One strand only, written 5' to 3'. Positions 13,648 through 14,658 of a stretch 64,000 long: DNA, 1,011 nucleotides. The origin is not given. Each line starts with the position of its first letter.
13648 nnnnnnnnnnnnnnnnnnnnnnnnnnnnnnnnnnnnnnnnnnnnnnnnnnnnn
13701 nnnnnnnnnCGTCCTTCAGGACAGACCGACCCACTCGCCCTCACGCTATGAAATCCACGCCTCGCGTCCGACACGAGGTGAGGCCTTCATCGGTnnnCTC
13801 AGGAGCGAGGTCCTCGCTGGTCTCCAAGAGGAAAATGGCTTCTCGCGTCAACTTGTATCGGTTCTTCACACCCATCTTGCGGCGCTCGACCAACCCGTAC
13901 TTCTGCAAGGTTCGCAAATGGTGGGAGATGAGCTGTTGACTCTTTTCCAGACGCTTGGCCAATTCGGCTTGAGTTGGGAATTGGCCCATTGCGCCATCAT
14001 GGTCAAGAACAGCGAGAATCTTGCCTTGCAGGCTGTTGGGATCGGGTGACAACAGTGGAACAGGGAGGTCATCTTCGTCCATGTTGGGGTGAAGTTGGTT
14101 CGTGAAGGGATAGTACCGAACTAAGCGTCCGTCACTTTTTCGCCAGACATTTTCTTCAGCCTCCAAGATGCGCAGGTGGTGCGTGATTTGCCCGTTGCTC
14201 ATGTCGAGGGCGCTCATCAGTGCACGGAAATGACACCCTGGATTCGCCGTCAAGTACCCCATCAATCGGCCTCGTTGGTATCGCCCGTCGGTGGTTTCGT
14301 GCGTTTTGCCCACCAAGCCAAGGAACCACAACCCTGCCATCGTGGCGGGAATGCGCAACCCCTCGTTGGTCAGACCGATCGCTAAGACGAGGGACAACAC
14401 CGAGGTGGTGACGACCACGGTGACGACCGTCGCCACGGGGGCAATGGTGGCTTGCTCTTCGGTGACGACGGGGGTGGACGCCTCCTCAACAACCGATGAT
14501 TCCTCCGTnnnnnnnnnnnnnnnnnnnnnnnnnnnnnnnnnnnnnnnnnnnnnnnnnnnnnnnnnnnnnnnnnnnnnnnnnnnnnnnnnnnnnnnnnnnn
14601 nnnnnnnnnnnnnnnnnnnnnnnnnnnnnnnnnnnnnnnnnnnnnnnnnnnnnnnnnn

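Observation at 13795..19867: Two-gene operon: giant Ca-binding adhesin followed by a membrane-tethered double winged-helix protein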

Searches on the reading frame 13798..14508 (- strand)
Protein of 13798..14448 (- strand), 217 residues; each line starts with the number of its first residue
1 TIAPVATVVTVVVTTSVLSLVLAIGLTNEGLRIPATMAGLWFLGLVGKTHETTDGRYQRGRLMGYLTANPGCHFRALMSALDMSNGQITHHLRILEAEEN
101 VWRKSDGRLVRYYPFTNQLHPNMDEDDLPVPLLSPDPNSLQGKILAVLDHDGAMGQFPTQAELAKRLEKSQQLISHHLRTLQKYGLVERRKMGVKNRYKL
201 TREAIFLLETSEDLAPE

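Call 17: find_homologous_proteins(query=window:13798-14448:-, max_evalue=0.001)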
Query window:13798-14448:- (217 aa): 140 proteins with E <= 0.001 among 722 candidates; the best 120 are listed.
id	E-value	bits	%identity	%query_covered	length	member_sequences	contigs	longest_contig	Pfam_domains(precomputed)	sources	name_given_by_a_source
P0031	3.7e-137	472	98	100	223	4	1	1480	PF01047.29,PF12840.14,PF13412.13,PF01022.27,PF13601.13,PF12802.14,PF24266.2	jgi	-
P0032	7.5e-119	413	87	91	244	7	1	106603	PF01047.29,PF12840.14,PF13412.13,PF01022.27,PF13601.13,PF12802.14,PF24266.2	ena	-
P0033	1.1e-118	412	87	92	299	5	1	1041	PF01047.29,PF12840.14,PF13412.13,PF01022.27,PF13601.13,PF12802.14,PF24266.2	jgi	jgi:predicted transcriptional regulator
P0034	4.4e-118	410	87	91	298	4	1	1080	PF01047.29,PF12840.14,PF13412.13,PF01022.27,PF13601.13,PF12802.14,PF24266.2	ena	-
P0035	4.4e-118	410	85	97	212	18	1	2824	PF01047.29,PF12840.14,PF13412.13,PF01022.27,PF13601.13,PF12802.14,PF24266.2,PF24034.2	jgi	jgi:predicted transcriptional regulator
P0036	4.4e-118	410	87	93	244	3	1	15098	PF01047.29,PF12840.14,PF13412.13,PF01022.27,PF13601.13,PF12802.14,PF24266.2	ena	-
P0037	1.0e-117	409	84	97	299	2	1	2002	PF01047.29,PF12840.14,PF13412.13,PF01022.27,PF13601.13,PF12802.14,PF24266.2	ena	-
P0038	1.5e-117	408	88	87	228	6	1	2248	PF01047.29,PF12840.14,PF13412.13,PF01022.27,PF13601.13,PF12802.14,PF24266.2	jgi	jgi:predicted transcriptional regulator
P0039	6.2e-116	403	84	96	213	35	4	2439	PF01047.29,PF12840.14,PF13412.13,PF01022.27,PF13601.13,PF12802.14,PF24266.2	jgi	jgi:predicted transcriptional regulator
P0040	6.6e-116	403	85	89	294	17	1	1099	PF01047.29,PF12840.14,PF13412.13,PF01022.27,PF13601.13,PF12802.14,PF24266.2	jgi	jgi:predicted transcriptional regulator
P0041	8.6e-116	403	78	99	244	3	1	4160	PF01047.29,PF12840.14,PF13412.13,PF01022.27,PF13601.13,PF12802.14,PF24266.2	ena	-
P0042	1.7e-115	402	85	91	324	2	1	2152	PF01047.29,PF12840.14,PF13412.13,PF01022.27,PF13601.13,PF12802.14,PF24266.2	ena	-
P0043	9.2e-115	399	85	91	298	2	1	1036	PF01047.29,PF12840.14,PF13412.13,PF01022.27,PF13601.13,PF12802.14,PF24266.2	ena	-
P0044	1.7e-114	398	85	95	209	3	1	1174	PF01047.29,PF12840.14,PF13412.13,PF01022.27,PF13601.13,PF12802.14,PF24266.2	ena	-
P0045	1.3e-113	396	83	91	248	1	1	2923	PF01047.29,PF12840.14,PF13412.13,PF01022.27,PF13601.13,PF12802.14,PF24266.2,PF24034.2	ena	-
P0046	8.6e-113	393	82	97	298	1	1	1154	PF01047.29,PF12840.14,PF13412.13,PF01022.27,PF13601.13,PF12802.14,PF24266.2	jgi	-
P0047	4.3e-112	391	85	94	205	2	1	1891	PF01047.29,PF12840.14,PF13412.13,PF01022.27,PF13601.13,PF12802.14,PF24266.2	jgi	jgi:predicted transcriptional regulator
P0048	8.1e-112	390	86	91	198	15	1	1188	PF01047.29,PF12840.14,PF13412.13,PF01022.27,PF13601.13,PF12802.14,PF24266.2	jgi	jgi:predicted transcriptional regulator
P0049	9.3e-111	386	89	87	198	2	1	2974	PF01047.29,PF12840.14,PF13412.13,PF01022.27,PF13601.13,PF12802.14,PF24266.2,PF24034.2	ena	-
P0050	1.5e-110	386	82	86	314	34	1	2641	PF01047.29,PF12840.14,PF13412.13,PF01022.27,PF13601.13,PF12802.14,PF24266.2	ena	-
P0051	4.7e-109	381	78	99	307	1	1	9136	PF01047.29,PF12840.14,PF13412.13,PF25212.3,PF01022.27,PF13601.13,PF12802.14,PF24266.2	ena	-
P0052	6.2e-109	380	83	87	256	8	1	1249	PF01047.29,PF12840.14,PF13412.13,PF25212.3,PF01022.27,PF13601.13,PF12802.14,PF24266.2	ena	-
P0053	1.6e-108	379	77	100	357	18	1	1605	PF01047.29,PF12840.14,PF13412.13,PF01022.27,PF13601.13,PF12802.14,PF24266.2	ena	-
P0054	2.3e-108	378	77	100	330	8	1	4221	PF01047.29,PF12840.14,PF13412.13,PF01022.27,PF13601.13,PF24266.2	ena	-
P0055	7.8e-107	373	77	96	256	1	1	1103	PF01047.29,PF12840.14,PF13412.13,PF25212.3,PF01022.27,PF13601.13,PF12802.14,PF24266.2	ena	-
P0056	1.3e-106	373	82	86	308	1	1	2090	PF01047.29,PF12840.14,PF13412.13,PF25212.3,PF01022.27,PF13601.13,PF12802.14,PF24266.2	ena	-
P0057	1.2e-104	366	73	100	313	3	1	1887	PF01047.29,PF12840.14,PF13412.13,PF01022.27,PF13601.13,PF12802.14,PF24266.2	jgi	jgi:predicted transcriptional regulator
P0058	2.3e-104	365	73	100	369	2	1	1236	PF01047.29,PF12840.14,PF13412.13,PF01022.27,PF13601.13,PF12802.14,PF24266.2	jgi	jgi:predicted transcriptional regulator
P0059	5.6e-101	354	72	96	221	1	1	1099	PF01047.29,PF12840.14,PF13412.13,PF01022.27,PF13601.13,PF12802.14,PF24266.2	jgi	-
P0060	9.2e-101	354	78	91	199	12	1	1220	PF01047.29,PF12840.14,PF13412.13,PF01022.27,PF13601.13,PF12802.14,PF24266.2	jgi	jgi:predicted transcriptional regulator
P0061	1.2e-100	353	73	98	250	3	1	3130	PF01047.29,PF12840.14,PF13412.13,PF01022.27,PF12802.14,PF24266.2,PF24034.2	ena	-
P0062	2.3e-99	349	74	92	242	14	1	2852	PF01047.29,PF12840.14,PF13412.13,PF25212.3,PF01022.27,PF13601.13,PF12802.14,PF13545.13,PF24266.2,PF24034.2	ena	-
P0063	3.5e-99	348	71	99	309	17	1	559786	PF01047.29,PF12840.14,PF13412.13,PF01022.27,PF13601.13,PF12802.14,PF24266.2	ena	-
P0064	2.0e-98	346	74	90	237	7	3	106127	PF01047.29,PF12840.14,PF13412.13,PF25212.3,PF01022.27,PF13601.13,PF12802.14,PF24266.2,PF24034.2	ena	-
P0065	2.3e-98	346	71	97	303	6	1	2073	PF01047.29,PF12840.14,PF13412.13,PF01022.27,PF13601.13,PF12802.14,PF24266.2,PF24034.2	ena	-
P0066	1.5e-97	343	71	97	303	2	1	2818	PF01047.29,PF12840.14,PF13412.13,PF01022.27,PF13601.13,PF12802.14,PF24266.2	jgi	jgi:predicted transcriptional regulator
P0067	2.2e-97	343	72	98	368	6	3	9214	PF13412.13,PF01022.27,PF13601.13,PF12802.14,PF24266.2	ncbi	ncbi:MAG: ArsR family transcriptional regulator, partial [Euryarchaeota archaeon TMED248]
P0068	2.2e-97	343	72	97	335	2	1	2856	PF01047.29,PF12840.14,PF13412.13,PF01022.27,PF12802.14,PF24266.2,PF24034.2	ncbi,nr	ncbi:ArsR family transcriptional regulator, partial [bacterium]|nr:ArsR family transcriptional regul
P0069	4.0e-97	342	70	97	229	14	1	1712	PF01047.29,PF12840.14,PF13412.13,PF01022.27,PF13601.13,PF12802.14,PF24266.2,PF24034.2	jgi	jgi:DNA-binding transcriptional ArsR family regulator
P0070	5.0e-97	341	69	96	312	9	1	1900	PF01047.29,PF12840.14,PF13412.13,PF01022.27,PF13601.13,PF12802.14,PF24266.2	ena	-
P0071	6.0e-97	341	72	97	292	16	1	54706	PF01047.29,PF12840.14,PF13412.13,PF01022.27,PF13601.13,PF12802.14,PF24266.2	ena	-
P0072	6.2e-97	341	83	81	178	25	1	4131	PF01047.29,PF12840.14,PF13412.13,PF25212.3,PF01022.27,PF13601.13,PF12802.14,PF24266.2,PF24034.2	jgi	-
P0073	6.4e-97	341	72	94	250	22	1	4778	PF01047.29,PF12840.14,PF13412.13,PF01022.27,PF13601.13,PF12802.14,PF24266.2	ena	-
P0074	6.6e-97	341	77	85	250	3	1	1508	PF01047.29,PF12840.14,PF13412.13,PF01022.27,PF13601.13,PF12802.14,PF24266.2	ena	-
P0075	6.8e-97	341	73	92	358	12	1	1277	PF01047.29,PF12840.14,PF13412.13,PF01022.27,PF13601.13,PF12802.14,PF24266.2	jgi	jgi:DNA-binding transcriptional ArsR family regulator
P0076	9.4e-97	340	88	79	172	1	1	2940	PF01047.29,PF12840.14,PF13412.13,PF01022.27,PF13601.13,PF12802.14,PF24266.2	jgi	-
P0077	1.4e-96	340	71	97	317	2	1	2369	PF01047.29,PF12840.14,PF13412.13,PF25212.3,PF01022.27,PF13601.13,PF12802.14,PF24266.2,PF24034.2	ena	-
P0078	1.7e-96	340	74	92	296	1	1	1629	PF01047.29,PF12840.14,PF13412.13,PF01022.27,PF13601.13,PF12802.14,PF24266.2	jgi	jgi:predicted transcriptional regulator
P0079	2.0e-96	339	74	93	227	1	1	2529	PF01047.29,PF12840.14,PF13412.13,PF01022.27,PF13601.13,PF12802.14,PF24266.2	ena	-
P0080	2.1e-96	339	72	96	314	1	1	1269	PF01047.29,PF12840.14,PF13412.13,PF01022.27,PF13601.13,PF12802.14,PF24266.2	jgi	jgi:predicted transcriptional regulator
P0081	5.0e-96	338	75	92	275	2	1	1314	PF01047.29,PF12840.14,PF13412.13,PF01022.27,PF13601.13,PF12802.14,PF24266.2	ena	-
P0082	7.0e-96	338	72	96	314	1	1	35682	PF01047.29,PF12840.14,PF13412.13,PF01022.27,PF13601.13,PF12802.14,PF24266.2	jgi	-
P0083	7.7e-96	338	72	90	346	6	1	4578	PF01047.29,PF12840.14,PF13412.13,PF01022.27,PF13601.13,PF12802.14,PF24266.2,PF24034.2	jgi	jgi:DNA-binding MarR family transcriptional regulator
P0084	8.1e-96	337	71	97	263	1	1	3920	PF01047.29,PF12840.14,PF13412.13,PF25212.3,PF01022.27,PF13601.13,PF12802.14,PF24266.2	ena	-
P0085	1.2e-95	337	75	86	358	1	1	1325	PF01047.29,PF12840.14,PF13412.13,PF01022.27,PF12802.14,PF24266.2,PF24034.2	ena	-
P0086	1.5e-95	337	69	98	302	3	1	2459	PF01047.29,PF12840.14,PF13412.13,PF01022.27,PF13601.13,PF12802.14,PF24266.2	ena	-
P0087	1.5e-95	337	71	97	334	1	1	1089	PF01047.29,PF12840.14,PF13412.13,PF01022.27,PF13601.13,PF12802.14,PF24266.2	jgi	-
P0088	4.3e-95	335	72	94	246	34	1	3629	PF01047.29,PF12840.14,PF13412.13,PF01022.27,PF13601.13,PF12802.14,PF24266.2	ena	-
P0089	4.9e-95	335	72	95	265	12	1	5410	PF01047.29,PF12840.14,PF13412.13,PF01022.27,PF13601.13,PF12802.14,PF24266.2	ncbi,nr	ncbi:MAG: ArsR family transcriptional regulator, partial [Candidatus Thermoplasmatota archaeon]|nr:A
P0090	5.1e-95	335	69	97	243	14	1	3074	PF01047.29,PF12840.14,PF13412.13,PF25212.3,PF01022.27,PF13601.13,PF12802.14,PF24266.2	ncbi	-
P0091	5.6e-95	335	71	98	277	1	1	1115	PF01047.29,PF12840.14,PF13412.13,PF01022.27,PF13601.13,PF12802.14,PF24266.2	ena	-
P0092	6.7e-95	334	71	97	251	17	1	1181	PF01047.29,PF12840.14,PF13412.13,PF01022.27,PF13601.13,PF12802.14,PF24266.2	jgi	jgi:DNA-binding transcriptional ArsR family regulator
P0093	9.6e-95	334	71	98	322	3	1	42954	PF01047.29,PF12840.14,PF13412.13,PF01022.27,PF13601.13,PF12802.14,PF24266.2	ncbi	ncbi:MAG: winged helix-turn-helix transcriptional regulator, partial [Candidatus Poseidoniaceae arch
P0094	1.4e-94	333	70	97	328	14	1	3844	PF01047.29,PF12840.14,PF13412.13,PF01022.27,PF12802.14,PF24266.2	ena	-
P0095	5.0e-94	332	71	96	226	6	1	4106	PF01047.29,PF12840.14,PF13412.13,PF01022.27,PF13601.13,PF12802.14,PF24266.2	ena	-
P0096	5.5e-94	331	74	89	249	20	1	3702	PF01047.29,PF12840.14,PF13412.13,PF01022.27,PF13601.13,PF12802.14,PF24266.2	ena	-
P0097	7.2e-94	331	76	86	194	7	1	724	PF01047.29,PF12840.14,PF13412.13,PF25212.3,PF01022.27,PF13601.13,PF12802.14,PF24266.2,PF24034.2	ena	-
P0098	7.3e-94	331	71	96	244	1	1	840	PF01047.29,PF12840.14,PF13412.13,PF01022.27,PF13601.13,PF12802.14,PF24266.2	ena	-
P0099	3.7e-93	329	70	97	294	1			PF01047.29,PF12840.14,PF13412.13,PF01022.27,PF13601.13,PF12802.14,PF24266.2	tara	tara:strand:- start:122 stop:1006 length:885 start_codon:yes stop_codon:yes gene_type:complete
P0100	4.1e-93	329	79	83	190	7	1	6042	PF01047.29,PF12840.14,PF13412.13,PF01022.27,PF13601.13,PF12802.14,PF24266.2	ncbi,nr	ncbi:MAG: ArsR family transcriptional regulator, partial [Candidatus Thermoplasmatota archaeon]|nr:A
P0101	1.4e-92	327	70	97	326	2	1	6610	PF01047.29,PF12840.14,PF13412.13,PF01022.27,PF13601.13,PF12802.14,PF24266.2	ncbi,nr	ncbi:MAG TPA: ArsR family transcriptional regulator [Candidatus Poseidoniaceae archaeon]|nr:MAG TPA:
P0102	2.4e-92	326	72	87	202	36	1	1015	PF01047.29,PF12840.14,PF13412.13,PF01022.27,PF13601.13,PF12802.14,PF24266.2,PF24034.2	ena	-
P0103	5.9e-90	318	67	90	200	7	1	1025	PF01047.29,PF12840.14,PF13412.13,PF25212.3,PF01022.27,PF13601.13,PF12802.14,PF24266.2,PF24034.2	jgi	-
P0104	1.6e-89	317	76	81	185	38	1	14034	PF01047.29,PF12840.14,PF13412.13,PF01022.27,PF13601.13,PF12802.14,PF24266.2,PF24034.2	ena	-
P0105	4.6e-89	315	70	91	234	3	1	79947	PF01047.29,PF12840.14,PF13412.13,PF01022.27,PF13601.13,PF12802.14,PF24266.2,PF24034.2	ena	-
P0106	1.1e-86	308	76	78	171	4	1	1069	PF01047.29,PF12840.14,PF13412.13,PF25212.3,PF01022.27,PF13601.13,PF12802.14,PF24266.2,PF24034.2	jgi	jgi:predicted transcriptional regulator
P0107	3.3e-85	303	77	79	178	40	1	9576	PF01047.29,PF12840.14,PF13412.13,PF01022.27,PF13601.13,PF12802.14,PF24266.2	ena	-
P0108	1.3e-84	301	67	89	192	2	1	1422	PF01047.29,PF13412.13,PF01022.27,PF13601.13,PF12802.14,PF24266.2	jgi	jgi:predicted transcriptional regulator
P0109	2.0e-84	300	65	94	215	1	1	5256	PF12840.14,PF13412.13,PF01022.27,PF12802.14,PF24266.2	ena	-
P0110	2.5e-84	300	88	71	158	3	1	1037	PF01047.29,PF12840.14,PF13412.13,PF01022.27,PF13601.13,PF12802.14,PF24266.2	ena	-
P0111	1.4e-81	291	81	71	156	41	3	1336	PF01047.29,PF12840.14,PF13412.13,PF01022.27,PF13601.13,PF12802.14,PF24266.2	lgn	-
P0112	7.6e-78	279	74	73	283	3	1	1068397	PF13412.13,PF24266.2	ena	-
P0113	3.3e-76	273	78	69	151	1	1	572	PF01047.29,PF12840.14,PF13412.13,PF01022.27,PF13601.13,PF12802.14,PF24266.2,PF24034.2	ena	-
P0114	8.2e-73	262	76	69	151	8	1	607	PF01047.29,PF12840.14,PF13412.13,PF25212.3,PF01022.27,PF13601.13,PF12802.14,PF24266.2,PF24034.2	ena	-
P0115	2.9e-72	260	75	69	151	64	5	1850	PF01047.29,PF12840.14,PF13412.13,PF25212.3,PF06970.19,PF01022.27,PF13601.13,PF12802.14,PF13545.13,PF24266.2,PF24034.2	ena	-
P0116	3.0e-72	260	74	69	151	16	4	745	PF01047.29,PF12840.14,PF13412.13,PF25212.3,PF01022.27,PF13601.13,PF12802.14,PF24266.2,PF24034.2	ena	-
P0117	4.0e-72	260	76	69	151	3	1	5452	PF01047.29,PF12840.14,PF13412.13,PF25212.3,PF01022.27,PF13601.13,PF12802.14,PF13545.13,PF24266.2,PF24034.2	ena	-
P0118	2.6e-70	254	70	75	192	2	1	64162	PF13412.13,PF24266.2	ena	-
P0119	1.9e-69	251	58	99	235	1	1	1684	PF01047.29,PF12840.14,PF13412.13,PF01022.27,PF13601.13,PF12802.14,PF24266.2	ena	-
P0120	5.5e-69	250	76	69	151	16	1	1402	PF01047.29,PF12840.14,PF13412.13,PF01022.27,PF13601.13,PF12802.14,PF24266.2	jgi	jgi:predicted transcriptional regulator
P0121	8.4e-69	249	58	99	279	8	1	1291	PF01047.29,PF12840.14,PF13412.13,PF01022.27,PF13601.13,PF12802.14,PF24266.2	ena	-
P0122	3.5e-68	247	82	59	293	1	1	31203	PF24266.2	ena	-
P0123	6.8e-68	246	57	95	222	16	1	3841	PF01047.29,PF12840.14,PF13412.13,PF01022.27,PF13601.13,PF12802.14,PF13545.13,PF24266.2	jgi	-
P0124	1.4e-67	245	59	96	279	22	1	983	PF01047.29,PF12840.14,PF13412.13,PF01022.27,PF13601.13,PF12802.14,PF24266.2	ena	-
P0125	2.7e-67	244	83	62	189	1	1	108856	PF13412.13,PF01022.27,PF24266.2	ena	-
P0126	3.6e-67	244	57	97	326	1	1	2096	PF01047.29,PF13412.13,PF01022.27,PF13601.13,PF12802.14,PF24266.2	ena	-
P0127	1.4e-66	242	61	85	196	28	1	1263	PF01047.29,PF12840.14,PF13412.13,PF01022.27,PF13601.13,PF12802.14,PF24266.2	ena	-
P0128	2.6e-66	241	60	89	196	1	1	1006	PF01047.29,PF12840.14,PF13412.13,PF01022.27,PF13601.13,PF12802.14,PF24266.2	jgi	jgi:predicted transcriptional regulator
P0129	1.6e-65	238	71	67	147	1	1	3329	PF01047.29,PF12840.14,PF13412.13,PF25212.3,PF06970.19,PF01022.27,PF13601.13,PF12802.14,PF24266.2,PF24034.2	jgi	-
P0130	3.9e-65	237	59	89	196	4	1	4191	PF01047.29,PF12840.14,PF13412.13,PF01022.27,PF13601.13,PF12802.14,PF24266.2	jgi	-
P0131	7.1e-65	236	57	94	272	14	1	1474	PF01047.29,PF12840.14,PF13412.13,PF01022.27,PF13601.13,PF12802.14,PF24266.2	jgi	jgi:predicted transcriptional regulator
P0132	9.4e-64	233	67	76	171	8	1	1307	PF01047.29,PF12840.14,PF13412.13,PF01022.27,PF13601.13,PF12802.14,PF24266.2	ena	-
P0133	2.0e-63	232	73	65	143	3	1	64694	PF13412.13,PF24266.2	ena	-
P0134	8.0e-62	226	75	60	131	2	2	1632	PF01047.29,PF12840.14,PF13412.13,PF25212.3,PF01022.27,PF24266.2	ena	-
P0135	2.3e-61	225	74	63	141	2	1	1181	PF01022.27,PF24266.2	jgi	jgi:DNA-binding transcriptional ArsR family regulator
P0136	5.7e-61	224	65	76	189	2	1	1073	PF01047.29,PF12840.14,PF13412.13,PF01022.27,PF13601.13,PF12802.14,PF24266.2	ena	-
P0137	4.0e-59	218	86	47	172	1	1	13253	PF24266.2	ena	-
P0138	5.2e-59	217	73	60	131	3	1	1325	PF01047.29,PF12840.14,PF13412.13,PF01022.27,PF24266.2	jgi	jgi:predicted transcriptional regulator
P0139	2.0e-58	215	85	51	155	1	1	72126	PF24266.2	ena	-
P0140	4.5e-58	214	70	71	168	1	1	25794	PF01047.29,PF12840.14,PF13412.13,PF01022.27,PF13601.13,PF12802.14,PF24266.2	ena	-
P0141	2.0e-57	212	49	96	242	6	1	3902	PF01047.29,PF12840.14,PF13412.13,PF01022.27,PF12802.14,PF24266.2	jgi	jgi:predicted transcriptional regulator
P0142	1.8e-56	209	66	69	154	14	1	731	PF01047.29,PF12840.14,PF13412.13,PF01022.27,PF13601.13,PF12802.14,PF13545.13,PF24266.2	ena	-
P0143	4.3e-55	204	71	60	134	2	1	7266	PF01047.29,PF12840.14,PF13412.13,PF01022.27,PF12802.14,PF24266.2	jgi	jgi:predicted transcriptional regulator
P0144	4.3e-55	204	68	63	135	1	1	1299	PF13412.13,PF01022.27,PF24266.2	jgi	-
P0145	7.0e-55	204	87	48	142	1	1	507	PF24266.2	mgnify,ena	mgnify:FL=1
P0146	9.5e-55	203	63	71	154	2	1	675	PF01047.29,PF12840.14,PF13412.13,PF01022.27,PF13601.13,PF12802.14,PF24266.2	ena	-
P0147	1.4e-51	193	67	62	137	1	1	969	PF12840.14,PF13412.13,PF01022.27,PF24266.2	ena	-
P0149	5.1e-50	188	82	47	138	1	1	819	PF24266.2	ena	-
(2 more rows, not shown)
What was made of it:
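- Tried and rejected: Shorter 'paralogs' in call 17 (244-330 aa).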

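Call 22: search_protein_representatives(protein=window:13798-14448:-)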
Query: 217 residues. Proteins with E-value up to 0.001 (for the whole library): 1930; up to 1e-10: 277; up to 1e-30: 46. The best 150 are listed.
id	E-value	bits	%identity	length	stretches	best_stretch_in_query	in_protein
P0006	2.3e-116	402.9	84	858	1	3-214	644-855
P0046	2.7e-113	392.8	82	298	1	4-214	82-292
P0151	5.4e-108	375.5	78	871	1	5-215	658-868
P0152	6.7e-107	372.0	77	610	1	5-214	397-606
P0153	1.1e-103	361.5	76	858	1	6-213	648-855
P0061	3.9e-101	353.1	73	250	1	1-212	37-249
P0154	1.1e-98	345.2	73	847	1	7-213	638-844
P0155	1.2e-96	338.4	72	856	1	5-214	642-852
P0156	2.9e-96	337.2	69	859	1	8-213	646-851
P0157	5.1e-96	336.4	73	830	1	9-211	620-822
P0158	8.1e-96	335.8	72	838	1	10-212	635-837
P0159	2.1e-95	334.4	73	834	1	6-213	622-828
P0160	3.6e-95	333.7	74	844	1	9-212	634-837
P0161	1.3e-94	331.9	72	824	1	8-212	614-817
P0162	1.8e-94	331.3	71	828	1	6-213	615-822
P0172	8.4e-67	241.0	59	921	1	8-214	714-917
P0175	6.2e-57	208.7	50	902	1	4-211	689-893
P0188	8.5e-32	126.6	39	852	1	7-204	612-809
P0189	5.6e-31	124.0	41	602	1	6-208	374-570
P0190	6.0e-31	123.9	41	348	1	20-203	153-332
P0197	1.3e-27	113.0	33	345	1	20-207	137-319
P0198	7.7e-27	110.5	36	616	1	13-207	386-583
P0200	3.0e-26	108.5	36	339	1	12-214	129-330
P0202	7.1e-26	107.3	35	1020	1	5-216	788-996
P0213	1.4e-20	90.0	31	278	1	11-208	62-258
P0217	2.7e-19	85.8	34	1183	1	7-202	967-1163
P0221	3.0e-18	82.4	34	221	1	36-210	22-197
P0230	4.1e-16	75.4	34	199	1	12-203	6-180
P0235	1.0e-15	74.1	30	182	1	39-199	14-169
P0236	1.4e-15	73.7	34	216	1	8-205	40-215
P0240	3.3e-15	72.5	36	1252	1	2-195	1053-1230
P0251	1.8e-14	70.0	37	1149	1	22-202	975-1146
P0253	2.6e-14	69.5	35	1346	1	24-210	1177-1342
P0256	3.1e-14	69.3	34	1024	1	6-196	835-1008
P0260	3.8e-14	69.0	35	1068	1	4-199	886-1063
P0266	8.0e-14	67.9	37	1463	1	41-196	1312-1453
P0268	8.2e-14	67.9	33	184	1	27-213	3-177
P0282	4.4e-13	65.5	34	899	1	7-209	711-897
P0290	6.6e-13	64.9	28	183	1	13-199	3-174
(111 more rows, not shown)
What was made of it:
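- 1930 representative clusters match at E <= 1e-3 and 277 at E <= 1e-10 (call 22).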
